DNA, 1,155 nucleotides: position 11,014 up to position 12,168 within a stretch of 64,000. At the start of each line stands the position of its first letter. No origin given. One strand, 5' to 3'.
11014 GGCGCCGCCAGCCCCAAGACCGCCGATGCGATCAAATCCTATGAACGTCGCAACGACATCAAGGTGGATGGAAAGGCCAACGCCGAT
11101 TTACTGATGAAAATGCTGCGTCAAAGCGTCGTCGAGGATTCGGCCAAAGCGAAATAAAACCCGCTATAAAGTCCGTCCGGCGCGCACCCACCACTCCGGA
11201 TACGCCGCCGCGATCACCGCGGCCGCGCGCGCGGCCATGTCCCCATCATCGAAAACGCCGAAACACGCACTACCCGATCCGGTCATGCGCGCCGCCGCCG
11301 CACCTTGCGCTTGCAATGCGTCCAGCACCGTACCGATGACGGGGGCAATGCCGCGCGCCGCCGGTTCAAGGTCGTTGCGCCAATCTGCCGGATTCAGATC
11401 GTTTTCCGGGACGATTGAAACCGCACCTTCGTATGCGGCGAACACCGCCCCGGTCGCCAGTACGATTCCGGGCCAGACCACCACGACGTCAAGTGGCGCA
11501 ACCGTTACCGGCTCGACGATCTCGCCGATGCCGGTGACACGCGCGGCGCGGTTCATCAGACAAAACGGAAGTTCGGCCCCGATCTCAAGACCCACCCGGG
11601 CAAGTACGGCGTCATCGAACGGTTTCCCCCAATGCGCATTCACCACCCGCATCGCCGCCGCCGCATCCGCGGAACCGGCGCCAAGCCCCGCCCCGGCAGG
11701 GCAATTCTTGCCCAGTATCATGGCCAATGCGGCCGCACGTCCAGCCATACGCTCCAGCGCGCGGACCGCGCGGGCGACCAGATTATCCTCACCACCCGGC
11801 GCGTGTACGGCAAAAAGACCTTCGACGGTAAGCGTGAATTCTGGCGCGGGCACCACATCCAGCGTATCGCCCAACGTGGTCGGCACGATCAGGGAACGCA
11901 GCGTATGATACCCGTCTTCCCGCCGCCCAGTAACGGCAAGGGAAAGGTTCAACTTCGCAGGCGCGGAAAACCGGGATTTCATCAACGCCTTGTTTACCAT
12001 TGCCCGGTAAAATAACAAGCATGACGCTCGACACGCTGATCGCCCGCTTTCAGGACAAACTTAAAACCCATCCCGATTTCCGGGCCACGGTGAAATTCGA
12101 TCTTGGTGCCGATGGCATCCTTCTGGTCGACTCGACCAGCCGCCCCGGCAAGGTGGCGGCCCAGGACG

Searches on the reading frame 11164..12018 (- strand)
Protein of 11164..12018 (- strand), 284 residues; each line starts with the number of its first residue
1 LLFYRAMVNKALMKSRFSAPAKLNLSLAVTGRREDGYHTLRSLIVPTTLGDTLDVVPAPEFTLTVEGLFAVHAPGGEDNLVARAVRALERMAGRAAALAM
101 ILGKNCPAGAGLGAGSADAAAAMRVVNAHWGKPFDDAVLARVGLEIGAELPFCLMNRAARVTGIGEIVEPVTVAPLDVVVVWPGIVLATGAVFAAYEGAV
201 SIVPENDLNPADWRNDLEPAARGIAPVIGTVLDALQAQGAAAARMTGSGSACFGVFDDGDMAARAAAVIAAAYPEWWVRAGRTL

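Call 6: search_protein_families(library=pfam, proteins=[window:11164-12018:-])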
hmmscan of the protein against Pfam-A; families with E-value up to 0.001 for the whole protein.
window:11164-12018:- (284 aa): 2 families
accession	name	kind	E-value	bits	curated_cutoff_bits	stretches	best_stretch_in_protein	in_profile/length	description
PF00288.32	GHMP_kinases_N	-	3.7e-13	49.9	22.3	1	79-148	1-68/87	GHMP kinases N terminal domain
PF08544.19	GHMP_kinases_C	-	4.9e-11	43.3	21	1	212-274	20-84/85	GHMP kinases C terminal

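Call 19: find_related_loci(query=window:11164-12018:-, collection=genome_contigs, flank=10000)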
Query window:11164-12018:- (284 aa) in genome_contigs; peptide patterns used: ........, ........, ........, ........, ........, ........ (x = any residue, [..] = any of these).
74 stretches matched a pattern, but none encodes a relative of the query by tblastn (E <= 1e-3).
